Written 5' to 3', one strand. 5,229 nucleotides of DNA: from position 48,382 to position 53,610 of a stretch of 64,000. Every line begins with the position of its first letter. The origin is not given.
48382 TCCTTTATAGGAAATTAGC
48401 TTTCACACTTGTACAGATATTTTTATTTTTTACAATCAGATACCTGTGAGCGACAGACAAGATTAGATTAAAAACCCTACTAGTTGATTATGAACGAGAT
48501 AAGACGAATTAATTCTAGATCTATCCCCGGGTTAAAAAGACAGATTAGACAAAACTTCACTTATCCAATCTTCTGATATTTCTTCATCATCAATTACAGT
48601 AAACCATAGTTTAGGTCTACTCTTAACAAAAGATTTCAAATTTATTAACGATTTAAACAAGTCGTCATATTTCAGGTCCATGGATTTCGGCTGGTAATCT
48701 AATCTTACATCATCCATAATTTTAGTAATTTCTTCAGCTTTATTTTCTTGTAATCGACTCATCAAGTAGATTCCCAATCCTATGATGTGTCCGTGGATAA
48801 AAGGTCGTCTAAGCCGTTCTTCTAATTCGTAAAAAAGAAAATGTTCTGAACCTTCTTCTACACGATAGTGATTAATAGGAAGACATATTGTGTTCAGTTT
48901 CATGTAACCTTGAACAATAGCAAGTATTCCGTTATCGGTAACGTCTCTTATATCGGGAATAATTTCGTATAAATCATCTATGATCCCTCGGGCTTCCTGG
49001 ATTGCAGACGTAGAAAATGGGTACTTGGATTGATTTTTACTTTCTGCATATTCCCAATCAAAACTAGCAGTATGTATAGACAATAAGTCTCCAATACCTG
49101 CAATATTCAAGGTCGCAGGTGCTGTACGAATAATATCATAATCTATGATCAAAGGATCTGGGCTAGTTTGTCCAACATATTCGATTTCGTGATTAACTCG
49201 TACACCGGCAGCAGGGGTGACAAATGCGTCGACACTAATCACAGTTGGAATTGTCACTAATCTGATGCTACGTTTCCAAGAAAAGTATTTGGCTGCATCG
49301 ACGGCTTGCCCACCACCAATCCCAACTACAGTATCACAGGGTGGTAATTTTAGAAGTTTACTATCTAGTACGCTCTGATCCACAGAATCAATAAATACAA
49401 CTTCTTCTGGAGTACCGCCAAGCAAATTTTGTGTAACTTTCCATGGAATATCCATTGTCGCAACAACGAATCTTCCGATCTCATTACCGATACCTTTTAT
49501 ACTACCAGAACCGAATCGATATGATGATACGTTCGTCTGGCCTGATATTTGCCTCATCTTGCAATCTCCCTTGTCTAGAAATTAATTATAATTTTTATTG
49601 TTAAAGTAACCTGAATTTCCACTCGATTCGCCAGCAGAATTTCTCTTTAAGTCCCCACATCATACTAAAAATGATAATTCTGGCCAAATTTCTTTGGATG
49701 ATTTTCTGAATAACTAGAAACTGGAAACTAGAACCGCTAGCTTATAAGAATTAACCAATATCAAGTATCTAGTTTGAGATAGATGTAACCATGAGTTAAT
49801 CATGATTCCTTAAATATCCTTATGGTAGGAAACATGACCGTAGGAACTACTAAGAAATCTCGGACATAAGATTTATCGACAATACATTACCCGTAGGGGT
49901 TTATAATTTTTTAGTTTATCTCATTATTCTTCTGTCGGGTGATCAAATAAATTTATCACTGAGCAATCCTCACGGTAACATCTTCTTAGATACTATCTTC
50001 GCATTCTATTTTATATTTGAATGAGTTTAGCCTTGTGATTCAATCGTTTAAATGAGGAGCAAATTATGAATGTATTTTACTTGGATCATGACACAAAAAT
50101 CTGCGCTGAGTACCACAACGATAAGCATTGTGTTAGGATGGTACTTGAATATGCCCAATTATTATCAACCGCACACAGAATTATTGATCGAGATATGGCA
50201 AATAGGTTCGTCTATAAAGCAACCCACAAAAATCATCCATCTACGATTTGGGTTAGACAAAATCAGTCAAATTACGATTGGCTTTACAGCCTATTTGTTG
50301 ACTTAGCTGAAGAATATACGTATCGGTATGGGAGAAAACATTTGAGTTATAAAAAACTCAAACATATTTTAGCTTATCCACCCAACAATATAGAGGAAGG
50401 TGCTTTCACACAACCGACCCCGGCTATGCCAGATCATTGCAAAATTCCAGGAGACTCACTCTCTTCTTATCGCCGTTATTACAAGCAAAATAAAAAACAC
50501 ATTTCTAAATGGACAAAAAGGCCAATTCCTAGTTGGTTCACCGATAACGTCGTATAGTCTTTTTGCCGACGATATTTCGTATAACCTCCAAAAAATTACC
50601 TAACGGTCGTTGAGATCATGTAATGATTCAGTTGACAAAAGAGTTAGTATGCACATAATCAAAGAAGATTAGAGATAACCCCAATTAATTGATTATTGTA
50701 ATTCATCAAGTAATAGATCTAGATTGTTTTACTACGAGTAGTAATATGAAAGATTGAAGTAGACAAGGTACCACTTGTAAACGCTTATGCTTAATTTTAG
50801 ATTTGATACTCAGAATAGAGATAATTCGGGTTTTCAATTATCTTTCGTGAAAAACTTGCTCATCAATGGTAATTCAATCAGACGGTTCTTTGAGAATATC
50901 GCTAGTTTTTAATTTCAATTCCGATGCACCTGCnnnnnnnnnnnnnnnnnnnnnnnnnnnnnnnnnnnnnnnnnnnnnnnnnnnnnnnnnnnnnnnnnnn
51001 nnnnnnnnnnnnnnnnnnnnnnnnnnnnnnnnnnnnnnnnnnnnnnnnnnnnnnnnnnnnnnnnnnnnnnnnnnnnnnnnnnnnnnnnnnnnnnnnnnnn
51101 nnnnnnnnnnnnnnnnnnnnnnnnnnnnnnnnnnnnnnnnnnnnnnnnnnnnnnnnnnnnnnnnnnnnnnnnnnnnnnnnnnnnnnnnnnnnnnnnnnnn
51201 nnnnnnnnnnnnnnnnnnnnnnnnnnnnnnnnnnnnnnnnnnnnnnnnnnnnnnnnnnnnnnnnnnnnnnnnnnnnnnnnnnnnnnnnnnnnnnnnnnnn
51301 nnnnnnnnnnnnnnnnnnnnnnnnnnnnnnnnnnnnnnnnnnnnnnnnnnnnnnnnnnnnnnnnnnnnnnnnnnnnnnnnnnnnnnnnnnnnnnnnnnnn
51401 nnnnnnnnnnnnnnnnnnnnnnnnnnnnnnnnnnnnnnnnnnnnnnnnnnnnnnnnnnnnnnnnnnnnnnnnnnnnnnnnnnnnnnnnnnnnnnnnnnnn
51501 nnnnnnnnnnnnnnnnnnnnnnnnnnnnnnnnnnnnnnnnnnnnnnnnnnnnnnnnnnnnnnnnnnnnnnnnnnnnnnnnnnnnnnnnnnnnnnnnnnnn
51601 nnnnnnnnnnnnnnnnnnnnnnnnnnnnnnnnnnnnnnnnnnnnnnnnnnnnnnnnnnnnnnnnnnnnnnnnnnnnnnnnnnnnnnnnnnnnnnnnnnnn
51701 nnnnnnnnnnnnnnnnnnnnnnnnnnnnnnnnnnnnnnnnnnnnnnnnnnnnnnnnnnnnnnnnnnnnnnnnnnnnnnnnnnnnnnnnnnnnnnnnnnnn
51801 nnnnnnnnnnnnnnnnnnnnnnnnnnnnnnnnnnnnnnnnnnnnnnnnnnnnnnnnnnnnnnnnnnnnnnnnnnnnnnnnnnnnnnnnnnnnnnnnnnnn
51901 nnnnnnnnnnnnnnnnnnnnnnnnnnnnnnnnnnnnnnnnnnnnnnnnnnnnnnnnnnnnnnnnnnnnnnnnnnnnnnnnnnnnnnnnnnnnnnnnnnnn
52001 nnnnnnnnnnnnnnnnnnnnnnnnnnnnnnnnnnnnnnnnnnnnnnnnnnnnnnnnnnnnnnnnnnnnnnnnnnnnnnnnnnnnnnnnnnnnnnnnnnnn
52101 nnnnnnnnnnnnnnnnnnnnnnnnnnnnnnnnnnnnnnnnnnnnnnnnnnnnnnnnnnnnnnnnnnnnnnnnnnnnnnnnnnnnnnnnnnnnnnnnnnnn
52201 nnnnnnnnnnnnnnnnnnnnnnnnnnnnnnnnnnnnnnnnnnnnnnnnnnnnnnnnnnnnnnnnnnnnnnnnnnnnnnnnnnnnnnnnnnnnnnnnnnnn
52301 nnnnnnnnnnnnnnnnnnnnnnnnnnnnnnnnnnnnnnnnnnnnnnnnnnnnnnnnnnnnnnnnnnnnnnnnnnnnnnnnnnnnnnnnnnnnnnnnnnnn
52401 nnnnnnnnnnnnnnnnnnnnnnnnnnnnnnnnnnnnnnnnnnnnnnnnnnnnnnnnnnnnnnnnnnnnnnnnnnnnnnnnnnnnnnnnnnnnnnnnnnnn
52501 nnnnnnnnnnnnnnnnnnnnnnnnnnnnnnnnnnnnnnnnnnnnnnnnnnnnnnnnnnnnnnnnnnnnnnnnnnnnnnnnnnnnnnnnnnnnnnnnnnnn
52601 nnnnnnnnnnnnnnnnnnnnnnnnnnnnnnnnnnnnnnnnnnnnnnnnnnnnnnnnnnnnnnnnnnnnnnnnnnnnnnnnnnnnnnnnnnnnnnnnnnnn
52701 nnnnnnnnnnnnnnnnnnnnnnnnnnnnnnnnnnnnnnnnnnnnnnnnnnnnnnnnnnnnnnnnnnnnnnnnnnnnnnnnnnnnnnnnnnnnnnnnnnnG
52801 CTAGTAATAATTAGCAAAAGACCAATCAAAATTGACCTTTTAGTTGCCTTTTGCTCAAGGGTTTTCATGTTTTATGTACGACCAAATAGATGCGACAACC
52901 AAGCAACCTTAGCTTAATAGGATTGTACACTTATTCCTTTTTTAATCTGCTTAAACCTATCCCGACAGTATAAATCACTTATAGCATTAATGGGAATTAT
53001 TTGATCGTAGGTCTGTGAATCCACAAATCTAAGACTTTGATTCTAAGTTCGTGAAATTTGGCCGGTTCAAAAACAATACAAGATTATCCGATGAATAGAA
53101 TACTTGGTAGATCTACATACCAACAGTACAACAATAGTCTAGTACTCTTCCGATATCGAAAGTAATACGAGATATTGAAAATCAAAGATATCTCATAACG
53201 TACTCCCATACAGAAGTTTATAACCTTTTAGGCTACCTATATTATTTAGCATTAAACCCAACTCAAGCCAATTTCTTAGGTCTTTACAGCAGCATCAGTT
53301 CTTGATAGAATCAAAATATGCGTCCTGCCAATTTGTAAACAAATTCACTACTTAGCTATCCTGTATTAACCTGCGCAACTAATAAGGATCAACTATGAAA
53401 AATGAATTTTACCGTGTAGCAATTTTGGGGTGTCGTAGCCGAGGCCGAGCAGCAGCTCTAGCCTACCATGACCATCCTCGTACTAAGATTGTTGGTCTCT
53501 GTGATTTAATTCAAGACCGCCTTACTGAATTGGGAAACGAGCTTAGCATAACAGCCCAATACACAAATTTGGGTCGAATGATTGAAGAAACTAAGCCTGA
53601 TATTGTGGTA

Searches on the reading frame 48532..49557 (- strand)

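Call 7: search_protein_families(library=pfam, proteins=[window:48532-49557:-], max_evalue=0.001)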
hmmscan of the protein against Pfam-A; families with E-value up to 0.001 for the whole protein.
window:48532-49557:- (341 aa): 3 families
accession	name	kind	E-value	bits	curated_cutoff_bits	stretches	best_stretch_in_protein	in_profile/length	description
PF13685.12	Fe-ADH_2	-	1.8e-16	60.9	28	1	70-147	71-149/149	Iron-containing alcohol dehydrogenase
PF00465.25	Fe-ADH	-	3.7e-08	33.6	31.3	1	69-124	76-148/168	Iron-containing alcohol dehydrogenase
PF01761.26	DHQ_synthase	-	1.2e-05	25.4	24.2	1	75-148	32-110/115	3-dehydroquinate synthase N-terminal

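Call 65: search_protein_families(library=ncbifam, proteins=[window:48532-49557:-], max_evalue=0.01)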
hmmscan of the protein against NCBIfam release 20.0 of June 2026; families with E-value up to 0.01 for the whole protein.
window:48532-49557:- (341 aa): 9 families
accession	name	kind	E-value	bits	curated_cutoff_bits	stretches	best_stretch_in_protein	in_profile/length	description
NF002022.0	PRK00843.1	equivalog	8.2e-33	113.8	413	1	74-336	88-344/350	NAD(P)-dependent glycerol-1-phosphate dehydrogenase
NF006941.0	PRK09423.1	subfamily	1.3e-15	57.1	336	1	72-190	83-204/367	glycerol dehydrogenase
NF047954.1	PrpdilGlycDhGldA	equivalog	7.5e-12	45.1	700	1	68-162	79-176/365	bifunctional L-1,2-propanediol dehydrogenase/glycerol dehydrogenase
NF053832.1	GlycoaldRedHalo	equivalog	7.7e-12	45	550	1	74-162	85-176/363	glycolaldehyde reductase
TIGR01357.1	aroB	equivalog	1.3e-06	27.8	305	1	71-161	80-175/344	3-dehydroquinate synthase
NF007880.0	PRK10586.1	equivalog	3.6e-06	26.2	429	1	75-160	88-176/362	oxidoreductase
NF010627.0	PRK14021.1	equivalog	5.2e-06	25.1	565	1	74-158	270-359/542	bifunctional shikimate kinase/3-dehydroquinate synthase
TIGR03405.1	Phn_Fe-ADH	equivalog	7.8e-05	21.6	423.7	0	90-206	119-233/355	iron-containing alcohol dehydrogenase PsrA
NF004852.0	PRK06203.1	equivalog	0.0039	16.1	333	1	77-158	125-211/407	3-dehydroquinate synthase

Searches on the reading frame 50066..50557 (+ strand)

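Call 6: search_protein_families(library=pfam, proteins=[window:50066-50557:+], max_evalue=0.01)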
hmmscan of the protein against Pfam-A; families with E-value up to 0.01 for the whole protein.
window:50066-50557:+ (163 aa): 0 families

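Call 65: search_protein_families(library=ncbifam, proteins=[window:50066-50557:+], max_evalue=0.01)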
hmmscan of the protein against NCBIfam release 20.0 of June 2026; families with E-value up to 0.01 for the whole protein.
window:50066-50557:+ (163 aa): 0 families

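Call 66: search_protein_families(library=phrogs, proteins=[window:50066-50557:+], max_evalue=0.01)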
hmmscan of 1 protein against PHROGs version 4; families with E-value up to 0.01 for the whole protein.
window:50066-50557:+ (163 aa): 2 families
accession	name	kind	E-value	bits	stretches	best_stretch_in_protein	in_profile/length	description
phrog_624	-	DNA, RNA and nucleotide metabolism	2.9e-55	189.1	1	1-162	1-161/309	DNA binding protein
phrog_5681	-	unknown function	0.0058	17.9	1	51-95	90-133/135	-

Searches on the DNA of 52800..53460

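Call 10: search_rna_families(source=window, start=52800, end=53460, threshold=evalue, max_evalue=10)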
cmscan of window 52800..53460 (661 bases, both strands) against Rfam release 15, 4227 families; matches with E-value up to 10: 1.
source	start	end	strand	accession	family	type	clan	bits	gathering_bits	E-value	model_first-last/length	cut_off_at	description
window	52973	53057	-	RF01185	snR75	Gene; snRNA; snoRNA; CD-box;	CL00045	11.6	40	9.7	1-88/88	no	Small nucleolar RNA snR75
